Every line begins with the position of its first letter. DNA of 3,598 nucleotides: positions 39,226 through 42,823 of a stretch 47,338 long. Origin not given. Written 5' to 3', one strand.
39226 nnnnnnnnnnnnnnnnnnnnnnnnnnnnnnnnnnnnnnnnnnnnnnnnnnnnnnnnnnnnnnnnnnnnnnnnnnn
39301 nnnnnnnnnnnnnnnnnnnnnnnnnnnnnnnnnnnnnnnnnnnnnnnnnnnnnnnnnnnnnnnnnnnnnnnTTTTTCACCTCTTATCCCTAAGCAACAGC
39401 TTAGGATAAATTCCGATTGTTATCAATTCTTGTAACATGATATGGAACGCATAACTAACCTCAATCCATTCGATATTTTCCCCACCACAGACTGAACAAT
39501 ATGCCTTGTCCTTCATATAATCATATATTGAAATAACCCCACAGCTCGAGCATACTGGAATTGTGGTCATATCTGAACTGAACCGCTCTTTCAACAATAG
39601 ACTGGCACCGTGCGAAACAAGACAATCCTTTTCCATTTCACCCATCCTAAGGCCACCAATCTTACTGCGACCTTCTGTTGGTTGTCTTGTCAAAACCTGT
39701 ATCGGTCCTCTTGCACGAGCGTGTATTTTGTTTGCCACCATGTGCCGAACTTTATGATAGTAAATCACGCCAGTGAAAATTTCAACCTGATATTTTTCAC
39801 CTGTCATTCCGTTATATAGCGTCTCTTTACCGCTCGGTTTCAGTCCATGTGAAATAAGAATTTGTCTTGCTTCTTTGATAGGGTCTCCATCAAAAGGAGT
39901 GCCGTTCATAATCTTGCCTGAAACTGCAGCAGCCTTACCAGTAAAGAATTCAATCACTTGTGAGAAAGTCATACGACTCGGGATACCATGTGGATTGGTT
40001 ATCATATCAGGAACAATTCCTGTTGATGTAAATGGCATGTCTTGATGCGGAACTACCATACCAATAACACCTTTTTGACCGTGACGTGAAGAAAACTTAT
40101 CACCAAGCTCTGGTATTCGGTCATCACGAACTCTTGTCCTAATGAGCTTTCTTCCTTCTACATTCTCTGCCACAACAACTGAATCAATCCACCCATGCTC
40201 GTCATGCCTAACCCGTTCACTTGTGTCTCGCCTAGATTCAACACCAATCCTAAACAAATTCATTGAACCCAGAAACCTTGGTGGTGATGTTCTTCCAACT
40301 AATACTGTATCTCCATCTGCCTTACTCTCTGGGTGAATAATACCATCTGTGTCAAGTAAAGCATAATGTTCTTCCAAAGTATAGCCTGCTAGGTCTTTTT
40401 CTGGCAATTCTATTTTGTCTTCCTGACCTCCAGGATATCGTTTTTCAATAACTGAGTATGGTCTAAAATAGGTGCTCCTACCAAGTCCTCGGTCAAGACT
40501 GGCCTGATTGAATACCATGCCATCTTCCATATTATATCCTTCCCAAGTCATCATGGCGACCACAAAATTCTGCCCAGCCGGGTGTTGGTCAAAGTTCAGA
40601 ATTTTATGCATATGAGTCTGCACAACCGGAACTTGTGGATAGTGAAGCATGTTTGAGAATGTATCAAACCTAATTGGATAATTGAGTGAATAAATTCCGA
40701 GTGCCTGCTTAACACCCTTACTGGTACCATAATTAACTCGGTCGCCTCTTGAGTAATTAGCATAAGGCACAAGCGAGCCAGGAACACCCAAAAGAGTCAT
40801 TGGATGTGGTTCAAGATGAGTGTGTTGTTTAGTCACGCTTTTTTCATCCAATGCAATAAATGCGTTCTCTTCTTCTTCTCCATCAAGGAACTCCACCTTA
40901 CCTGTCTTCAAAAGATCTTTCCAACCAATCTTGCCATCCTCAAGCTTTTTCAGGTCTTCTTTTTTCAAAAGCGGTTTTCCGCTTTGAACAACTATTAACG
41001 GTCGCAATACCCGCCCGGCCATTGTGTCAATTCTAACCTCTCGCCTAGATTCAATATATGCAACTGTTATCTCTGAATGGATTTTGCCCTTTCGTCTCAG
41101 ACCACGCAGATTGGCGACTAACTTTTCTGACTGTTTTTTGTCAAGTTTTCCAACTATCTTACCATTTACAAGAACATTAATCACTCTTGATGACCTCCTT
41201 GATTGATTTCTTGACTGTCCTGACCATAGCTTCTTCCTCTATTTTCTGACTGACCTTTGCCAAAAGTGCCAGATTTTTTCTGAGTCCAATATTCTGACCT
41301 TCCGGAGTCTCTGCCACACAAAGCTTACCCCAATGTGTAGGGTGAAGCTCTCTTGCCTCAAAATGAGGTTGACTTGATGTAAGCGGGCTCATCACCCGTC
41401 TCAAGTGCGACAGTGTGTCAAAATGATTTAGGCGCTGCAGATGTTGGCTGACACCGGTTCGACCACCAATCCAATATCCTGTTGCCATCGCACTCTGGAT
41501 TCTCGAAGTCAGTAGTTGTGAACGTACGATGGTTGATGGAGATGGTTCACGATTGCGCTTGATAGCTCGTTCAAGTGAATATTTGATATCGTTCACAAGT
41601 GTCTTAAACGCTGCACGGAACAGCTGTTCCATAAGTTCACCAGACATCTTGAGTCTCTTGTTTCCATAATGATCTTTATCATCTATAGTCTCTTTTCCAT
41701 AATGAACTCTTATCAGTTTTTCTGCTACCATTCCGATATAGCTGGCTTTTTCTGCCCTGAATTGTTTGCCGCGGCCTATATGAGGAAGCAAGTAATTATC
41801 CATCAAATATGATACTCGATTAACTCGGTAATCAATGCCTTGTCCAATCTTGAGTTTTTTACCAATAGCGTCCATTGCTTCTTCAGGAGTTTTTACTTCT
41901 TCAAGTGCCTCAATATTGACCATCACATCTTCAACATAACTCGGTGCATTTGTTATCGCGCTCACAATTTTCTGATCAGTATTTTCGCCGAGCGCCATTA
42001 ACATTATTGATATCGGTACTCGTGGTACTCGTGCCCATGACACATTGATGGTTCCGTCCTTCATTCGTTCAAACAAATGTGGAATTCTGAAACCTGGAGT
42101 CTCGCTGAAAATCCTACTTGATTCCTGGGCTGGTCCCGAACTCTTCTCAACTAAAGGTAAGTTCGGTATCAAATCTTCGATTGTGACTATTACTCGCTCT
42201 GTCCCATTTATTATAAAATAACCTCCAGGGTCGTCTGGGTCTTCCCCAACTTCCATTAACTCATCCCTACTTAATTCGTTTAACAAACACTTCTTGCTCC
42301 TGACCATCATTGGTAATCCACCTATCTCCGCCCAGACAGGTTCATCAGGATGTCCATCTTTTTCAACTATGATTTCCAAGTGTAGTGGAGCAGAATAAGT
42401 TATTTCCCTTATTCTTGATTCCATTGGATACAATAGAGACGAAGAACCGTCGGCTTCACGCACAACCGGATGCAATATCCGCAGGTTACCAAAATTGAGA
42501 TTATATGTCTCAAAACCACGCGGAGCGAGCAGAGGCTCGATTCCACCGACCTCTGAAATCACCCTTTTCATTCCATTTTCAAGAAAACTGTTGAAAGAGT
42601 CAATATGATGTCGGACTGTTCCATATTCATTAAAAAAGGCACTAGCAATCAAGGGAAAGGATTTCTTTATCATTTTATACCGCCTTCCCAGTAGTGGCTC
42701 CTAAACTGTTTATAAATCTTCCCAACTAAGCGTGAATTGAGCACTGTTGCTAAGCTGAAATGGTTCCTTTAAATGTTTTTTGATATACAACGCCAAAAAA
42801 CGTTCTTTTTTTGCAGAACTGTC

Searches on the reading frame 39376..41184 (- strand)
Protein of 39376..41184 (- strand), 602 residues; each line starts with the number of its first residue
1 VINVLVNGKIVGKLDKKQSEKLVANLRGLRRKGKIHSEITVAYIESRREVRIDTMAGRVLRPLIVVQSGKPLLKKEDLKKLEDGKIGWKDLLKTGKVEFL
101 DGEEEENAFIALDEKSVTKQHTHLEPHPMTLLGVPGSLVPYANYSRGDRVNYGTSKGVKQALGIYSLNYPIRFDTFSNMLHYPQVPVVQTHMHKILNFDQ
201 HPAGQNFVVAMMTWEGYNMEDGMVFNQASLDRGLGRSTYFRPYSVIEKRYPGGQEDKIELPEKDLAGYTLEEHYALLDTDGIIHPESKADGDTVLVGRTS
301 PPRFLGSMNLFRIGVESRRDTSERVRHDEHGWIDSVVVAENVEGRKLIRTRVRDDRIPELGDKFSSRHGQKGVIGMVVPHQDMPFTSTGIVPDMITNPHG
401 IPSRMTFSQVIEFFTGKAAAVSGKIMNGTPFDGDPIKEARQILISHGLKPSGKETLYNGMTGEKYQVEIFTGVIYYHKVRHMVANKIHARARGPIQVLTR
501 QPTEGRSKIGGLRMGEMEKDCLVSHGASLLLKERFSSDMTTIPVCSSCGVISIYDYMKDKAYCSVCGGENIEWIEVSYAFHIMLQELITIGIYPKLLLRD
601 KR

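Call 33: search_protein_families(library=pfam, proteins=[window:39376-41184:-], max_evalue=0.001)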
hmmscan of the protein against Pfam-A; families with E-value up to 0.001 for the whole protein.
window:39376-41184:- (602 aa): 4 families
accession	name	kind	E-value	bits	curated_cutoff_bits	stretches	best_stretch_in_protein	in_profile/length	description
PF00562.33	RNA_pol_Rpb2_6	-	4.4e-121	405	23.4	1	137-508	3-373/373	RNA polymerase Rpb2, domain 6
PF04560.25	RNA_pol_Rpb2_7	-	7.2e-21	74.9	32.1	1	510-597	1-85/87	RNA polymerase Rpb2, domain 7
PF04566.18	RNA_pol_Rpb2_4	-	2.9e-17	62.9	28.7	1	4-67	1-62/62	RNA polymerase Rpb2, domain 4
PF04567.22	RNA_pol_Rpb2_5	-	8.4e-07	30.2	21.1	1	88-120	1-33/66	RNA polymerase Rpb2, domain 5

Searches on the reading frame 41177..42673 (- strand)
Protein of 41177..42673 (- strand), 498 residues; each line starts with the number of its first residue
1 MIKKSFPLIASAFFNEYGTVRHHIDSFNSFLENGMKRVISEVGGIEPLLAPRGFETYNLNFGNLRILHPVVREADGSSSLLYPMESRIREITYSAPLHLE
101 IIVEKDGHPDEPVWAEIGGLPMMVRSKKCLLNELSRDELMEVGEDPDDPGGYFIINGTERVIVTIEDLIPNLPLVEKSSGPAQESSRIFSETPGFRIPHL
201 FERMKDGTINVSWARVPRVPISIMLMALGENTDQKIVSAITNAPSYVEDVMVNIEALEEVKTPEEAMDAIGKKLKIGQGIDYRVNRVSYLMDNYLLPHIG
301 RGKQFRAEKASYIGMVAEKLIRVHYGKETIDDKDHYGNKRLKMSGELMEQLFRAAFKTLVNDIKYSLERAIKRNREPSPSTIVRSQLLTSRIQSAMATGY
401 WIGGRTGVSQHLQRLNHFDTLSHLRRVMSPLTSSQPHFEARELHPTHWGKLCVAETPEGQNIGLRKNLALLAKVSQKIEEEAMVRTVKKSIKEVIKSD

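Call 33: search_protein_families(library=pfam, proteins=[window:41177-42673:-], max_evalue=0.001)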
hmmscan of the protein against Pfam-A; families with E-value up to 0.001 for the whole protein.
window:41177-42673:- (498 aa): 3 families
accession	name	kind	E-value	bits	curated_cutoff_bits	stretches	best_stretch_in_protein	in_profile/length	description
PF04563.20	RNA_pol_Rpb2_1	-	3.1e-51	174.3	28.2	1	19-389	2-202/203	RNA polymerase beta subunit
PF04561.19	RNA_pol_Rpb2_2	-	3.8e-24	85.8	21.7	1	202-342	34-190/190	RNA polymerase Rpb2, domain 2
PF04565.21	RNA_pol_Rpb2_3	-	1.7e-23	83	21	1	410-474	1-68/68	RNA polymerase Rpb2, domain 3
